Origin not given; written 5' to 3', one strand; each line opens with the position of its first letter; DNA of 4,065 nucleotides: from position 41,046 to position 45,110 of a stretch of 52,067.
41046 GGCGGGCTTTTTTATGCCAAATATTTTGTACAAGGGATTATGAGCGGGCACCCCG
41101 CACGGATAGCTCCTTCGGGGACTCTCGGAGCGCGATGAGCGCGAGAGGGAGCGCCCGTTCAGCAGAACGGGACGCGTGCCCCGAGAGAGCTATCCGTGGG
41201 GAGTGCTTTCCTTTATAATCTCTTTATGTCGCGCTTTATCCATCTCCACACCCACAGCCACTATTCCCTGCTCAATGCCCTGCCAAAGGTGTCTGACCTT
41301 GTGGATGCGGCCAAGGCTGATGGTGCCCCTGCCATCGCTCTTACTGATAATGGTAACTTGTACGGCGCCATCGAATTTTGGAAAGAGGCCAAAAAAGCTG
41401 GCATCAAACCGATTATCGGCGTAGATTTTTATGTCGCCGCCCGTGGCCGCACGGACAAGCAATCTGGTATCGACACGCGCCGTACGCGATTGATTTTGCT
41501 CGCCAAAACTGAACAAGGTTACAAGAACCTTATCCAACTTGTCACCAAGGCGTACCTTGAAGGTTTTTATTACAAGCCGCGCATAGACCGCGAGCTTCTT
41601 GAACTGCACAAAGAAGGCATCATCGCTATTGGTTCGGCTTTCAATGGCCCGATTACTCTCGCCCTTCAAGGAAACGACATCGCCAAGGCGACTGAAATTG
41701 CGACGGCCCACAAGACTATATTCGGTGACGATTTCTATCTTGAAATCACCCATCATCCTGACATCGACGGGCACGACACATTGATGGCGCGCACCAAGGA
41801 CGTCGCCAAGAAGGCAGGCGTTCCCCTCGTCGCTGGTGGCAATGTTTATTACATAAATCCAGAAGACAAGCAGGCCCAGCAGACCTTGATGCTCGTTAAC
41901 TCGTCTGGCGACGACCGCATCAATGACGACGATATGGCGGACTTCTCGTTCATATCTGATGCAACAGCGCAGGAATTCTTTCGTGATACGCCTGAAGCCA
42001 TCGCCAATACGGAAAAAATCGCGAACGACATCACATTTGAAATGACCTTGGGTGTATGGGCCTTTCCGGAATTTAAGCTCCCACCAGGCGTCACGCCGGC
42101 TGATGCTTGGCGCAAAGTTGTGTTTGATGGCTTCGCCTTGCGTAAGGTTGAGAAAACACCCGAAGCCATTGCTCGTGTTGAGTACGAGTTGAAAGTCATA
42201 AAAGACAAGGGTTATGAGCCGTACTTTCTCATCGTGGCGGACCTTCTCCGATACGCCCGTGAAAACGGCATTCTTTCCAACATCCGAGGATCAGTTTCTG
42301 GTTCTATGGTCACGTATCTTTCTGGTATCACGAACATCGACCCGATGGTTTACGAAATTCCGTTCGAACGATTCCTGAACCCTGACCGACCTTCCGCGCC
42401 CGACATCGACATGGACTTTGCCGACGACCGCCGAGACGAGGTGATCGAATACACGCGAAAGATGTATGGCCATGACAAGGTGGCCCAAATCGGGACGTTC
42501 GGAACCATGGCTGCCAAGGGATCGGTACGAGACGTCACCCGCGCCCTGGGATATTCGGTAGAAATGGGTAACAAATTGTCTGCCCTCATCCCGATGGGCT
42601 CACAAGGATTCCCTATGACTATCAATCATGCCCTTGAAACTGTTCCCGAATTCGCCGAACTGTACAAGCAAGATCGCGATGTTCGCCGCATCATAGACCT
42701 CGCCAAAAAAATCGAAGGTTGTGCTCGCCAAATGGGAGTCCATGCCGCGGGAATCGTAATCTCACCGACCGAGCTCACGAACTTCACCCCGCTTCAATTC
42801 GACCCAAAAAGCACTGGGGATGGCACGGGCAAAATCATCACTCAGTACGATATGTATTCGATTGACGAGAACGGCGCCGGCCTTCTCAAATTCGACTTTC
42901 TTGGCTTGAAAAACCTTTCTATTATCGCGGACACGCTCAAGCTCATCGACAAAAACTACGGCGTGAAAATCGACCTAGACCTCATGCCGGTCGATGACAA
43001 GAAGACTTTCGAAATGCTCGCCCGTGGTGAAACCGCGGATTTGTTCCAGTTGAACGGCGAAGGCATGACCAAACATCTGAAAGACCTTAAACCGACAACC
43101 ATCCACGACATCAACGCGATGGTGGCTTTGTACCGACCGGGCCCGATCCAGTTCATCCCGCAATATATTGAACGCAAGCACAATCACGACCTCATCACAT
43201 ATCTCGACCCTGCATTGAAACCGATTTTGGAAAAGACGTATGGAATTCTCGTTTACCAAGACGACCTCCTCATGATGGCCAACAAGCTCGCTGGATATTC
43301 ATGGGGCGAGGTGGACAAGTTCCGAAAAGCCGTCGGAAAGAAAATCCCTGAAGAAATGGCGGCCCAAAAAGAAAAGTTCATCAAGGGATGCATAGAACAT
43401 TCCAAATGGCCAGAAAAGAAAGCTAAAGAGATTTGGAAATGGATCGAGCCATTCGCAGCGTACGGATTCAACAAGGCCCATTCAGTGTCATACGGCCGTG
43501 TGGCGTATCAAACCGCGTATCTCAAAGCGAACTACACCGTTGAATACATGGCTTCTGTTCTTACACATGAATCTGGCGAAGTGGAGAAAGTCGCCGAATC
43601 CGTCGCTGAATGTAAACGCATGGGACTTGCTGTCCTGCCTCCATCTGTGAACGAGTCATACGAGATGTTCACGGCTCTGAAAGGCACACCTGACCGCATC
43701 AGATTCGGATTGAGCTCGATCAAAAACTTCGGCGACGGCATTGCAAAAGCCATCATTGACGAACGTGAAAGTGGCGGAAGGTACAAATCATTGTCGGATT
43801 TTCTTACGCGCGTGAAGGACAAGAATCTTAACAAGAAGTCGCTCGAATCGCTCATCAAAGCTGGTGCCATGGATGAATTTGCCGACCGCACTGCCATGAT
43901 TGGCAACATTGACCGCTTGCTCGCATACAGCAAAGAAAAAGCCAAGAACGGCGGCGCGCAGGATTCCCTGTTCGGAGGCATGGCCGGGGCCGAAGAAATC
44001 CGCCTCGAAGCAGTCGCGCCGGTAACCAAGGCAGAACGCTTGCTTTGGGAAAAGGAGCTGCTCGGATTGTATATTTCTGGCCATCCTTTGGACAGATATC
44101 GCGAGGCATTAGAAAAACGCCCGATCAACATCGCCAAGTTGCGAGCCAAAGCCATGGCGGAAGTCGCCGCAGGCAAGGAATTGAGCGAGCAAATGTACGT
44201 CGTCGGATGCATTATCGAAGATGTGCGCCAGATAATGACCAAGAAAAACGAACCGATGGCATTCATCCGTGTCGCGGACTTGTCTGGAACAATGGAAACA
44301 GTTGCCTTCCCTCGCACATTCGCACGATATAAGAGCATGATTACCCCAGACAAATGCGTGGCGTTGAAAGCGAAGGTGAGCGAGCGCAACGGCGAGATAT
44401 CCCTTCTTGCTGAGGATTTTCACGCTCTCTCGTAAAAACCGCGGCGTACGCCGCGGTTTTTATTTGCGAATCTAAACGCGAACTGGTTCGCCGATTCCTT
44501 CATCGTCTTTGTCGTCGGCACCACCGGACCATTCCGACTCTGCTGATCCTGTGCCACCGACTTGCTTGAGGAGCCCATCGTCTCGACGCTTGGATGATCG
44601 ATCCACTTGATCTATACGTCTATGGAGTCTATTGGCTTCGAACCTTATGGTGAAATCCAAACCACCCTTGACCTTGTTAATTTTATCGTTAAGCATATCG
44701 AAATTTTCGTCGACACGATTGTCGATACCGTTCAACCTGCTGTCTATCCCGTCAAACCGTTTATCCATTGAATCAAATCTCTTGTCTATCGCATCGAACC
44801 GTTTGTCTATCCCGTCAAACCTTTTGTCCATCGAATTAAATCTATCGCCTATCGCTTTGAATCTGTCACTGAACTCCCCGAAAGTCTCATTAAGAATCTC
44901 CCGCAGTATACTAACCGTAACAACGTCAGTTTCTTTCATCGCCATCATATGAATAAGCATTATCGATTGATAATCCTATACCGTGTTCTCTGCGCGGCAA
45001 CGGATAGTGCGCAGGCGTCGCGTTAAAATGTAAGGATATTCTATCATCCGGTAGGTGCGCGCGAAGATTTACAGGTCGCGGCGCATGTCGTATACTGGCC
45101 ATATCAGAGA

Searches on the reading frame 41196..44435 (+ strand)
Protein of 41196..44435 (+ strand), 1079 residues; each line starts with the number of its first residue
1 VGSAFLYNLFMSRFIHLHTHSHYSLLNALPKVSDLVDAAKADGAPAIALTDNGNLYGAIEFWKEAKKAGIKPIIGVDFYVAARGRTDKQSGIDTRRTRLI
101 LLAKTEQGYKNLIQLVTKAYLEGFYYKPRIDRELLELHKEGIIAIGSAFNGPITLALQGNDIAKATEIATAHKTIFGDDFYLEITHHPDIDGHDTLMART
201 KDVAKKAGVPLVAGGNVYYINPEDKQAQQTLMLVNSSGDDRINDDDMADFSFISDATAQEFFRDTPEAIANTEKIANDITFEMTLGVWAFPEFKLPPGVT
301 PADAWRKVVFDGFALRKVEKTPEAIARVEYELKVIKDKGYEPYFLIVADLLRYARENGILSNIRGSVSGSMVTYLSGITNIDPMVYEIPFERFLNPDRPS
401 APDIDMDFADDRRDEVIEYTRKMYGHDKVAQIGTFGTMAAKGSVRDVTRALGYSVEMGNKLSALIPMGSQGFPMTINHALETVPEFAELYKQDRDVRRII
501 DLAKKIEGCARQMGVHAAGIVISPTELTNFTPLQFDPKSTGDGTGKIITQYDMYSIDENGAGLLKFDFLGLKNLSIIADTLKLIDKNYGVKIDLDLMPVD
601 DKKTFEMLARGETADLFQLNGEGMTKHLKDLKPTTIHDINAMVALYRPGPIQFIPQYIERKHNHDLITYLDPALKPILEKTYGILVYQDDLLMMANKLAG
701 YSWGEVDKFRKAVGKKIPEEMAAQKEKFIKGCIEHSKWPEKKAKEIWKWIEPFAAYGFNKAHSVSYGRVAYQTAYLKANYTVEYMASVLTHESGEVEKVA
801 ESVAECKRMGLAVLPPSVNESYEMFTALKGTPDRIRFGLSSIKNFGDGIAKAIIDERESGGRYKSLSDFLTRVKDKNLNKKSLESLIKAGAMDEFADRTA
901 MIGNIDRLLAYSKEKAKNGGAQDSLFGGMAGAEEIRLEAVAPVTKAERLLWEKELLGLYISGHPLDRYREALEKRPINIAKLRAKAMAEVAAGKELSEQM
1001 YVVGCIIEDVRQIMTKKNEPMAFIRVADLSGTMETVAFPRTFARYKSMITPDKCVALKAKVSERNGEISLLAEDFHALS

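Call 10: search_protein_families(library=pfam, proteins=[window:41196-44435:+])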
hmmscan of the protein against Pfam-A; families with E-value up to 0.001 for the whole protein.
window:41196-44435:+ (1079 aa): 5 families
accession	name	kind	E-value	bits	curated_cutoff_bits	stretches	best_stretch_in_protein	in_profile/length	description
PF07733.18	DNA_pol3_alpha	-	2e-86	290.2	23.9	1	319-570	18-260/260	Bacterial DNA polymerase III alpha NTPase domain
PF17657.6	DNA_pol3_finger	-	4.2e-54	182.8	22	1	573-735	1-165/166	Bacterial DNA polymerase III alpha subunit finger domain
PF02811.25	PHP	-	1e-49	169.4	26.4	1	16-187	1-164/164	PHP domain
PF14579.12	HHH_6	-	1.5e-26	92.8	25.6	1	810-898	1-87/90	Helix-hairpin-helix motif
PF01336.31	tRNA_anti-codon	-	4.6e-08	33.3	27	1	1011-1076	11-73/75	OB-fold nucleic acid binding domain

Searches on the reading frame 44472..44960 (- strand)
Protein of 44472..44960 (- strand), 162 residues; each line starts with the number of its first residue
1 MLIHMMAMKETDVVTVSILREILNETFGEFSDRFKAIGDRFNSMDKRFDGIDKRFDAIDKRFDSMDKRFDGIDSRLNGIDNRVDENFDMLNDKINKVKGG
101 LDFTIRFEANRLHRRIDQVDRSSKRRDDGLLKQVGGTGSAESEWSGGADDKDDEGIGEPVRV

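Call 10: search_protein_families(library=pfam, proteins=[window:44472-44960:-])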
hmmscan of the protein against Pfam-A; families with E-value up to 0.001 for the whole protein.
window:44472-44960:- (162 aa): 1 family
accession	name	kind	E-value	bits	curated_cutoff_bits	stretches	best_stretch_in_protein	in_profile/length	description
PF01519.22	DUF16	-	0.0009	20.1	40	0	22-66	59-103/104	Protein of unknown function DUF16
